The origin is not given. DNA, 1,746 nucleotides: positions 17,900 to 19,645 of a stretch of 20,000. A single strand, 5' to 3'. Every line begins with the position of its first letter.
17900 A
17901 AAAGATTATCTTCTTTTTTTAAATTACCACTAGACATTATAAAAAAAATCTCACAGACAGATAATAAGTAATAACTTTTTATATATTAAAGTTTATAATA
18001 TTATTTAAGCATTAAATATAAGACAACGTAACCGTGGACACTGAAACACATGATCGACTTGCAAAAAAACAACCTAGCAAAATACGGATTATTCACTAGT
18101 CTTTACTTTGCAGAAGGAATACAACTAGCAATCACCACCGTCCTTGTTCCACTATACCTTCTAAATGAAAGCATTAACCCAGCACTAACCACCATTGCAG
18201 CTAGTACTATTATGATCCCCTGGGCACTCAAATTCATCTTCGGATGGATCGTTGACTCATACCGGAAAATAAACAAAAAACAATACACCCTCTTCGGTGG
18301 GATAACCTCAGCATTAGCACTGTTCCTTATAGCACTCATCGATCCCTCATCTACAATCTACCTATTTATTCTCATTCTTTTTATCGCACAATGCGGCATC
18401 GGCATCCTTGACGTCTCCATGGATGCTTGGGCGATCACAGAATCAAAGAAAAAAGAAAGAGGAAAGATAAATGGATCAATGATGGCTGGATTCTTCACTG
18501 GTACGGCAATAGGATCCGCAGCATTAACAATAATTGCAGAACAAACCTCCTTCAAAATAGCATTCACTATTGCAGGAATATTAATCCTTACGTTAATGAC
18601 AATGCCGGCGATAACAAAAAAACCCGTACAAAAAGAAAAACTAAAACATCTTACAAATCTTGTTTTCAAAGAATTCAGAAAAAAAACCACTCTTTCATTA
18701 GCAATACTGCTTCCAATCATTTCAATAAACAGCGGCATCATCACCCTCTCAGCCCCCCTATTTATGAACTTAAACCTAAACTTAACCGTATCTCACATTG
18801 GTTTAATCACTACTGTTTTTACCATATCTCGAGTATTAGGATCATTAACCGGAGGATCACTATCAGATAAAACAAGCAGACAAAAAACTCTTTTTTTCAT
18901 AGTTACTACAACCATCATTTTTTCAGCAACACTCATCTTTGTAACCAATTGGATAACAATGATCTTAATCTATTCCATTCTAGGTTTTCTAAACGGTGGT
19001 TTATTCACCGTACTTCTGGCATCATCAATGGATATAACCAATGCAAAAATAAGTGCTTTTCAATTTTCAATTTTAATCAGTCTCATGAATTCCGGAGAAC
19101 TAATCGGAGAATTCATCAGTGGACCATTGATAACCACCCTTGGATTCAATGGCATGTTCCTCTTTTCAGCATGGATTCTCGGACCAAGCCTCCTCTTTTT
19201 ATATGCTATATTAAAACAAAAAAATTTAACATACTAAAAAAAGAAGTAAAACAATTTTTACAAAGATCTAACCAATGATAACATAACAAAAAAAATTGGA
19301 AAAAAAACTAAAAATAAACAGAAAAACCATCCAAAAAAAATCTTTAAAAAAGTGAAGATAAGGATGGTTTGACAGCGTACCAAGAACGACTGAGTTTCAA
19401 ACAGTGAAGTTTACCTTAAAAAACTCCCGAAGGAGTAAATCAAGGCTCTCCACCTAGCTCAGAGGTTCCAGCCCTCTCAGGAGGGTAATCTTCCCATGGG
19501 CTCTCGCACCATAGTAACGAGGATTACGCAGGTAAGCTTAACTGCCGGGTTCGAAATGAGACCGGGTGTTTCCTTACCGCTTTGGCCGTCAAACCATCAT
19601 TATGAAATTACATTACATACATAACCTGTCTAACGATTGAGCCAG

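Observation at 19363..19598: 5S rRNA gene carrying a ~108-nt structured insertion (predicted ~236-nt 5S)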

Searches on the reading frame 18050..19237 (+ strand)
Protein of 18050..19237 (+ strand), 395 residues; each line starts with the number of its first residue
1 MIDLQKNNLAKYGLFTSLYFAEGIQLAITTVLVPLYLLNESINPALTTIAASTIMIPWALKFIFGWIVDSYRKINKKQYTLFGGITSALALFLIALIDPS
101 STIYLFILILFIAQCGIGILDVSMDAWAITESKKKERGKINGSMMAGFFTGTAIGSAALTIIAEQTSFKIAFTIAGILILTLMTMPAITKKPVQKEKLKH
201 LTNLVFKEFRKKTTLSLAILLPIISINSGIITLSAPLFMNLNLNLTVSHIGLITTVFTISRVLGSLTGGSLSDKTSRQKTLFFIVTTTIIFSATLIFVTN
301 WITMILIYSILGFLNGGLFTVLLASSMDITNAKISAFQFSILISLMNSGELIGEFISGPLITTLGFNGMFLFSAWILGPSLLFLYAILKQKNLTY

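Call 8: search_protein_families(library=pfam, proteins=[window:18050-19237:+])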
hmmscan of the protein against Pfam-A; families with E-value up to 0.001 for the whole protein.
window:18050-19237:+ (395 aa): 4 families
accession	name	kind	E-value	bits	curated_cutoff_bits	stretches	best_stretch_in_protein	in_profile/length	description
PF07690.21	MFS_1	-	9.5e-35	120.6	33.4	2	18-215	4-208/347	Major Facilitator Superfamily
PF13347.12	MFS_2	-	1.7e-08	33.9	27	1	26-366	14-386/427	MFS/sugar transport protein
PF12832.13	MFS_1_like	-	2.9e-05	23.7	25.2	1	35-371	24-372/373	MFS_1 like family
PF00083.30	Sugar_tr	-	0.00033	20.1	22.3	0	246-318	44-119/452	Sugar (and other) transporter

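Call 28: find_encoding_contigs(protein=window:18050-19237:+, flank=10000, max_places=4)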
Protein window:18050-19237:+ (395 aa): 5 contigs read that carry it; 4 places shown.
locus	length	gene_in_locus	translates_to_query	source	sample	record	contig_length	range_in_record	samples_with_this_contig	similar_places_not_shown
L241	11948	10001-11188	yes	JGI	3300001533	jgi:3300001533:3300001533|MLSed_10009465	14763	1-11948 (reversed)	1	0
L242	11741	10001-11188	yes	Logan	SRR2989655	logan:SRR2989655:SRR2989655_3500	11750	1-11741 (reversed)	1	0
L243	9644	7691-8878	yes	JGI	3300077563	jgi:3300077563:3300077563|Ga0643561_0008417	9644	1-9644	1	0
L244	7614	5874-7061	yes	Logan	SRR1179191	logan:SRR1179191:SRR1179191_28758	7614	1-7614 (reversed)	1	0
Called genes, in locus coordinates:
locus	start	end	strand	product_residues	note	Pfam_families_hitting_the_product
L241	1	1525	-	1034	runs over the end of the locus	PF10102:DUF2341, PF17957:Big_7 (faint)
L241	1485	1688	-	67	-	-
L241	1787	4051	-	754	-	-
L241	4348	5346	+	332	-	PF01047:MarR (faint), PF12802:MarR_2 (faint), PF13404:HTH_AsnC-type, PF13412:HTH_24, PF22451:NirdL-like_HTH (faint), PF13404:HTH_AsnC-type, PF13412:HTH_24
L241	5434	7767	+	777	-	PF01364:Peptidase_C25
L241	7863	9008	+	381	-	-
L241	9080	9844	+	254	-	PF01209:Ubie_methyltran (weak), PF13489:Methyltransf_23, PF08241:Methyltransf_11, PF08242:Methyltransf_12 (faint), PF13649:Methyltransf_25, PF13847:Methyltransf_31 (weak)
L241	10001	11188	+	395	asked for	PF07690:MFS_1, PF13347:MFS_2, PF07690:MFS_1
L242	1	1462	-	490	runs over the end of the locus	?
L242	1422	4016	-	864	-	-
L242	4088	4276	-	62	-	-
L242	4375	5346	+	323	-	PF01047:MarR (faint), PF12802:MarR_2 (faint), PF12840:HTH_20 (faint), PF13404:HTH_AsnC-type, PF13412:HTH_24, PF22451:NirdL-like_HTH (faint), PF13404:HTH_AsnC-type, PF13412:HTH_24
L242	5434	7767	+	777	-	PF01364:Peptidase_C25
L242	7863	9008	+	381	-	-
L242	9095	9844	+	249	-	PF01209:Ubie_methyltran (weak), PF13489:Methyltransf_23, PF08241:Methyltransf_11, PF08242:Methyltransf_12 (faint), PF13649:Methyltransf_25, PF13847:Methyltransf_31 (weak)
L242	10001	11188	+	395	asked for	PF07690:MFS_1, PF13347:MFS_2, PF07690:MFS_1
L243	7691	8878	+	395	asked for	PF07690:MFS_1, PF13347:MFS_2, PF07690:MFS_1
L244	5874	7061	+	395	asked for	PF07690:MFS_1, PF13347:MFS_2, PF07690:MFS_1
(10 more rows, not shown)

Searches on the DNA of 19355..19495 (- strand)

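Call 48: search_rna_families(source=window, start=19355, end=19495, threshold=evalue, max_evalue=10)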
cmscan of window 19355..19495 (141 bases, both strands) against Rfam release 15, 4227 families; matches with E-value up to 10: 3.
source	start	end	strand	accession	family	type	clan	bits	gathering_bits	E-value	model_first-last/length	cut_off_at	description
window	19382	19468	+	RF01625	ceN28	Gene; snRNA; snoRNA; CD-box;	-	11.7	70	7.8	1-88/88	no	Caenorhabditis snoRNA ceN28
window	19399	19437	+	RF00173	Hairpin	Gene; ribozyme;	-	11.6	65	5.9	1-52/52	no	Hairpin ribozyme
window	19457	19467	-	RF01152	sR1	Gene; snRNA; snoRNA; CD-box;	-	7.4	45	8.1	46-57/57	no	Small nucleolar RNA sR1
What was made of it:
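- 19382..19490 (-): Expansion segment in the wide sense, about 104-109 nt; the boundaries are ambiguous by a few nt. It comprises GAUUA(C), hairpin P1 and a long irregular arm (P2-P6). No Rfam family matches (call 48).
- Tried and rejected: It gave only chance hits, E at least 5.9 (call 48).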

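Call 60: build_rna_model(alignment_id=A3)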
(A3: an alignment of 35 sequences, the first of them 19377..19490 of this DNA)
Model R1 built from alignment A3 (35 sequences, 133 columns); structure: RNAalifold consensus.
model positions 114; base pairs 14; branch points 0; effective number of sequences 4.12; information 0.59 bits per position. Calibrated on 0.2 Mb of random sequence (short: E-values are rough).
structure used (alignment columns):
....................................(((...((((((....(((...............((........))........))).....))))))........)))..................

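Call 61: search_with_rna_model(model_id=R1, sources=[L245, L001, L002, L003, L004, L005, L006, L007, L008, L010, L011, L012, L013, L014, L015, L016, L017, L018, L019, L020, L021, L022, L024, L025, L026, L027, L028, L029, L030, L031, L032, L033, L034, L035, L036, L037, L038, L039, L040, L041, L042, L043, L044, L045, L046, L047, L048, L049, L050, L051, L052, L053, L054, L055, L056, L057, L058, L059, L060, L061, L062, L063, L064, L065, L066, L067, L068, L069, L070, L071, L072, L073, L074, L075, L076, L077, L078, L079, L080, L081, L082, L083, L084, L085, L086, L087, L088, L089, L090, L091, L092, L093, L094, L095, L096, L097, L098, L099], max_evalue=10, show_alignments=1)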
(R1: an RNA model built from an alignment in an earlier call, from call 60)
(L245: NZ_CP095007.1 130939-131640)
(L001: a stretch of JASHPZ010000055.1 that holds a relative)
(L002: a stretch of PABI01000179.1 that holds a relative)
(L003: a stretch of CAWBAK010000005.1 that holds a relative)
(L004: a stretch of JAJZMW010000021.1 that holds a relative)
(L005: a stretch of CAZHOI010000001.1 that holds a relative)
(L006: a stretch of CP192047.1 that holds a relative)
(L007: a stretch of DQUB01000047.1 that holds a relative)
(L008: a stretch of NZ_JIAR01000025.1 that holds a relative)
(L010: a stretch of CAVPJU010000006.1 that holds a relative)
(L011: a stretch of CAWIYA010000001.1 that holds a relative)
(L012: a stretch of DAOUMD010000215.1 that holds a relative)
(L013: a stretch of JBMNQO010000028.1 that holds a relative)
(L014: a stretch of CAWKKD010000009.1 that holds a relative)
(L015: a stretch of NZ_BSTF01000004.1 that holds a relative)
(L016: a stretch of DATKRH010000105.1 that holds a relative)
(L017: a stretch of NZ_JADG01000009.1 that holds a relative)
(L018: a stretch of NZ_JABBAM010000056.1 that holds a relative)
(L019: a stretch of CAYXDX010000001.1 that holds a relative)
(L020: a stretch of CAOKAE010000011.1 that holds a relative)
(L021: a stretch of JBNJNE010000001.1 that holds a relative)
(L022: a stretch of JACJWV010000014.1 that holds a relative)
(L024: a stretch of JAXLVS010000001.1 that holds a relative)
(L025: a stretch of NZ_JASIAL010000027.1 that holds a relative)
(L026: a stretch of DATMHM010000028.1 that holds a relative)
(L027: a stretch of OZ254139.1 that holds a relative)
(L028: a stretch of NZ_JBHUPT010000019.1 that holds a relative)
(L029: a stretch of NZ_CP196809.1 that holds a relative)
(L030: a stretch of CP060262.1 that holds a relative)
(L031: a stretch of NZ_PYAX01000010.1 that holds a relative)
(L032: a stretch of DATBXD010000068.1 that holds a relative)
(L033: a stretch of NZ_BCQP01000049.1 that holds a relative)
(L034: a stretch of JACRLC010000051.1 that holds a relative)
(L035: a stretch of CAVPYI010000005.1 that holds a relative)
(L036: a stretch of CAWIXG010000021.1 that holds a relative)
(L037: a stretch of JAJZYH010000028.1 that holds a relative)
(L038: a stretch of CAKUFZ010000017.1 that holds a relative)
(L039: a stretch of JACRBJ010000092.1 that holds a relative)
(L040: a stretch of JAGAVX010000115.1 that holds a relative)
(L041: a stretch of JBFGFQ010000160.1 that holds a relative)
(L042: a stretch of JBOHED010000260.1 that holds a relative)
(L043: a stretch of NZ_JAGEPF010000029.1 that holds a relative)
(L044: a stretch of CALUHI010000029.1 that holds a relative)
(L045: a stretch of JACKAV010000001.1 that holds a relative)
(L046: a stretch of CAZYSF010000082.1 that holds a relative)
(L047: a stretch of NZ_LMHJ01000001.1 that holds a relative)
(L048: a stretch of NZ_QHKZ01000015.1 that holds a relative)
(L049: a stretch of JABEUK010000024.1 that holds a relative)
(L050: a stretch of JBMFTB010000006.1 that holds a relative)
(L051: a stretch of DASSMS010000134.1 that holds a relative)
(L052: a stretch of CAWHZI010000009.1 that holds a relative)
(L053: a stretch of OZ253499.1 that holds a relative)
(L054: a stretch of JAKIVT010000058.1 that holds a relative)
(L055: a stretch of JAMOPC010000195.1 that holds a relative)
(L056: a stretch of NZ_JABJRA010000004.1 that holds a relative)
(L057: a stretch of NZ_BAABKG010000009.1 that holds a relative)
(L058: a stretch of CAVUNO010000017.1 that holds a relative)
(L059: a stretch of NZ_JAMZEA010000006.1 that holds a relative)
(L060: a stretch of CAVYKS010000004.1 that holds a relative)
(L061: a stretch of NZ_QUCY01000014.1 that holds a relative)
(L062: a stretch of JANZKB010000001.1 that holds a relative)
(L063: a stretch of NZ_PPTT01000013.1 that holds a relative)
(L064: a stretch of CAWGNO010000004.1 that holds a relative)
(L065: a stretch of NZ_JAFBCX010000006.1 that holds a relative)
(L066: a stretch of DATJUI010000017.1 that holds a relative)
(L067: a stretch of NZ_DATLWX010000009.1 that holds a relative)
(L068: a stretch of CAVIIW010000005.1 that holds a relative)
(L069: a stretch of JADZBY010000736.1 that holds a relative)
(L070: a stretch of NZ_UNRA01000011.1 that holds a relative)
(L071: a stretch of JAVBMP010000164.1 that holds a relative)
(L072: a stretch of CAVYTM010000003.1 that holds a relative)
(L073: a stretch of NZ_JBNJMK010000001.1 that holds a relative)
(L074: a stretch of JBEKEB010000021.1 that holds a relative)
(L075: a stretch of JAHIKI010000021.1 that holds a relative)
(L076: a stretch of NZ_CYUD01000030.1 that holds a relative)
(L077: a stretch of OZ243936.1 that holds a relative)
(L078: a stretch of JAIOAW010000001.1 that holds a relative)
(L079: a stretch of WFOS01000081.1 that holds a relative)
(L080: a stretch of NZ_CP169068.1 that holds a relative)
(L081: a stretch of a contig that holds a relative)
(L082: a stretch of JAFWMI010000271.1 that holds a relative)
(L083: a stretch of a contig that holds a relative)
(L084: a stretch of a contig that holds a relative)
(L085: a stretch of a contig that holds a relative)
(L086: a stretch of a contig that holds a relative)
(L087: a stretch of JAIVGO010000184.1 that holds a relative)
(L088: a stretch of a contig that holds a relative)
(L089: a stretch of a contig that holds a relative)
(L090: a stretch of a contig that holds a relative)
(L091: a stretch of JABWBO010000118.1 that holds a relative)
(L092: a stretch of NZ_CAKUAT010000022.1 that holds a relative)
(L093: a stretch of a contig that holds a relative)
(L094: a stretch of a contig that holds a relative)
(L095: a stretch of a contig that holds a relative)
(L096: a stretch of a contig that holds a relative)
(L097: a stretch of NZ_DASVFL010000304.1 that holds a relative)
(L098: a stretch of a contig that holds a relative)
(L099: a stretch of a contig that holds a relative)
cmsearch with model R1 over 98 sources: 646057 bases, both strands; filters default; matches with E-value up to 10: 3.
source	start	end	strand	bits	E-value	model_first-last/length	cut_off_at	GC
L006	5680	5723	-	13.9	0.91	41-84/114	no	0.68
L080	2548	2581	+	13.1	1.5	47-80/114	no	0.59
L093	4149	4227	-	12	2.9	1-114/114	no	0.65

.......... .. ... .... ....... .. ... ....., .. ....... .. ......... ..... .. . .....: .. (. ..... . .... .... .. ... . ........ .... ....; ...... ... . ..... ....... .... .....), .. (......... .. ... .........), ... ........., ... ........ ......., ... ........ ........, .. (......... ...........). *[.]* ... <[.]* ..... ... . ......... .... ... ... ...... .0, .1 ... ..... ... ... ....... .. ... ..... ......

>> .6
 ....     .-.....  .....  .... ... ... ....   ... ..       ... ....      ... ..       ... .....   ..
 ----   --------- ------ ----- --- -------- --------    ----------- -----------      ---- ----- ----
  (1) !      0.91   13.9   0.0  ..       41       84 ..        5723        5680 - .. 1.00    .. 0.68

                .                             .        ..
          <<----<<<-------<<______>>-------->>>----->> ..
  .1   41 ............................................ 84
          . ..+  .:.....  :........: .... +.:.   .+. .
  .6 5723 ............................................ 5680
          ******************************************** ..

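Call 62: search_with_rna_model(model_id=R1, source=L245, filters=off, max_evalue=10, show_alignments=1)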
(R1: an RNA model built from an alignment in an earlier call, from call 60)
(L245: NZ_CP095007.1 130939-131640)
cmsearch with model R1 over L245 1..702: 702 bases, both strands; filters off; matches with E-value up to 10: 6.
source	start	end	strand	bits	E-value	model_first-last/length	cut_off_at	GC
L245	402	518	+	9.6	0.014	1-114/114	no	0.61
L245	311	361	-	3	0.84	37-91/114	no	0.71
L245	228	256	-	2.8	0.94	48-76/114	no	0.52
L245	290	350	+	0.9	3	1-114/114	no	0.69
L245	365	426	-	0.8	3.1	1-114/114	no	0.58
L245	89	132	-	-0.1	5.5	1-114/114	no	0.64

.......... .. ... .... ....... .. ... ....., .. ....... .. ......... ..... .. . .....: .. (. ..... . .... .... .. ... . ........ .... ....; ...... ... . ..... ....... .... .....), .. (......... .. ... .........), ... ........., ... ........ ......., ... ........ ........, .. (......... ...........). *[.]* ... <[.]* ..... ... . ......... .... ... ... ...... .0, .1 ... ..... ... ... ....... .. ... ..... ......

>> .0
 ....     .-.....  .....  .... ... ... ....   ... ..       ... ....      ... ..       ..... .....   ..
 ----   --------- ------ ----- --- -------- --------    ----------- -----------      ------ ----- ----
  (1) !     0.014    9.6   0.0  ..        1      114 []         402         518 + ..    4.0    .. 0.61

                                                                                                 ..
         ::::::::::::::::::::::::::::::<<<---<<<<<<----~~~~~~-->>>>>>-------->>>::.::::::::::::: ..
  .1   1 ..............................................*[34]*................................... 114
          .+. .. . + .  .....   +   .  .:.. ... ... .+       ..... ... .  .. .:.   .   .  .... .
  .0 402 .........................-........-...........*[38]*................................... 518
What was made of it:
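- The first model gave 9.6 bits (call 62).
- Tried and rejected: It missed Halococcus with default filters (call 61) and gave 9.6 bits with filters off (call 62).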

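Call 65: build_rna_model(alignment_id=A3, structure=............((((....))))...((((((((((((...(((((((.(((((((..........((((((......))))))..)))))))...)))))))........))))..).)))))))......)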
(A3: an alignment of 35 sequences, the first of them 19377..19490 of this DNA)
Model R2 built from alignment A3 (35 sequences, 133 columns); structure: as given.
model positions 114; base pairs 36; branch points 1; effective number of sequences 2.78; information 0.59 bits per position. Calibrated on 0.2 Mb of random sequence (short: E-values are rough).
structure used (alignment columns):
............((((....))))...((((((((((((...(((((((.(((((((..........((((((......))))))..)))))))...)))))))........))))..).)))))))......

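Call 66: search_with_rna_model(model_id=R2, source=L245, filters=off, max_evalue=10, show_alignments=1)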
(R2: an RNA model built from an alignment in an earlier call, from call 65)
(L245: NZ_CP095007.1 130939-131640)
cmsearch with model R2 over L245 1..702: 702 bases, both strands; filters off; matches with E-value up to 10: 9.
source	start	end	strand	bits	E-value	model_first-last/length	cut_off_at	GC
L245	402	518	+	17.5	0.0006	1-114/114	no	0.61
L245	365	426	-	2.9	1.6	1-114/114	no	0.58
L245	60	99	-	2.5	2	1-114/114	no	0.55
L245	329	356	-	2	2.5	1-114/114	no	0.57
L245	252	293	+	1.2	4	1-114/114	no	0.67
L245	180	223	+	1.1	4.1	1-114/114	no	0.64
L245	234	250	-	1.1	4.3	54-70/114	no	0.53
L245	359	401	+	0.5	5.7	1-114/114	no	0.6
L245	466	507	-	0.3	6.4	1-114/114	no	0.62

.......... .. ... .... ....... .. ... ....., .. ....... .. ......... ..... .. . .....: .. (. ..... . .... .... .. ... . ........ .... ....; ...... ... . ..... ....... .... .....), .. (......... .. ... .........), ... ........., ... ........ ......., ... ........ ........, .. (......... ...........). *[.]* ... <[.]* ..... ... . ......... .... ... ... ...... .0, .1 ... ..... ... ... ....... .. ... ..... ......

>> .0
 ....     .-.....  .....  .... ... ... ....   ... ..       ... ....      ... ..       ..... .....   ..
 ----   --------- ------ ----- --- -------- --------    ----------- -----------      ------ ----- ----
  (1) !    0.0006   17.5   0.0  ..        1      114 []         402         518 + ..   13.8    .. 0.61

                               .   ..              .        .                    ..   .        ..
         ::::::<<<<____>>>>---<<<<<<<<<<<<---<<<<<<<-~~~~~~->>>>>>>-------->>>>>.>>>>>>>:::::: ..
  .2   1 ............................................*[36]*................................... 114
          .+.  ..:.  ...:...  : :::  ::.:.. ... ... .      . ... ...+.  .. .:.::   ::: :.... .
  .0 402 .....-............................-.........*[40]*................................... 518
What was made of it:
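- A covariance model built without Halococcus aligns end to end to exactly 402-518 of L245, at 17.5 bits and E 6e-4 (call 66). The model match runs end to end at the exact boundaries, E 6e-4 (call 66).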

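Call 67: search_with_rna_model(model_id=R2, sources=[L003, L006, L010, L011, L014, L021, L029, L033, L043, L001, L037, L072], filters=off, max_evalue=10)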
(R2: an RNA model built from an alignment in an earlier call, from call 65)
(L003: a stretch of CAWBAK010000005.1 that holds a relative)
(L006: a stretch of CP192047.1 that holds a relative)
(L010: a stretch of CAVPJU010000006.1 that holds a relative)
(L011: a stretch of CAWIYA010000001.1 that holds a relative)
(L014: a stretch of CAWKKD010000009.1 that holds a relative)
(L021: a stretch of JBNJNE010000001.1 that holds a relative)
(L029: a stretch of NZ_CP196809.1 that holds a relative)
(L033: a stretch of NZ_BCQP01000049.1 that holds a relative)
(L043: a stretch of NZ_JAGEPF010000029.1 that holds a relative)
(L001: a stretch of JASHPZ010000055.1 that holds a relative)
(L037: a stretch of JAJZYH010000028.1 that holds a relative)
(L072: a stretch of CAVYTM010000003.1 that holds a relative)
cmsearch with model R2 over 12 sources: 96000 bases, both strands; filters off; matches with E-value up to 10: 20.
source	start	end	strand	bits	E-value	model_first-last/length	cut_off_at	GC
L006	5680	5723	-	21.5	0.0092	41-84/114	no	0.68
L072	1500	1580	+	14.8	0.34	1-114/114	no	0.7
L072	5381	5455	-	13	0.94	1-114/114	no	0.71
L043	2329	2369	+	12.4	1.3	1-114/114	no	0.76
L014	1810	1850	+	12.3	1.4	43-82/114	no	0.63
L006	6766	6827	+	11.7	1.9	1-114/114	no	0.61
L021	756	817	-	11.7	1.9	1-114/114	no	0.61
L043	1880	1935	+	11.5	2.1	1-114/114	no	0.73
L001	3203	3254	+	11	2.7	1-114/114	no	0.77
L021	3529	3578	+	10.7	3.1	37-90/114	no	0.62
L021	1864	1905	+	10.4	3.8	42-83/114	no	0.64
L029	3635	3696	+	10.2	4.3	1-114/114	no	0.55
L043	1619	1672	-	9.8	5.3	1-114/114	no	0.7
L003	925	979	-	9.6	5.9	1-114/114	no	0.78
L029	723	756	-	9.1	7.5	45-78/114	no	0.59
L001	6118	6187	+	9.1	7.6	1-114/114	no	0.69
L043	5930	5991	-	8.8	8.8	1-114/114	no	0.74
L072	1319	1407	-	8.7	9.5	1-114/114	no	0.63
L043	2182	2223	+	8.7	9.6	1-114/114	no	0.74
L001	7170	7215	-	8.6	9.9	1-114/114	no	0.65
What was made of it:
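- A partial chance hit of 21.5 bits occurs in 192 kb of background (call 67). The covariance model score is modest (calls 66-67).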
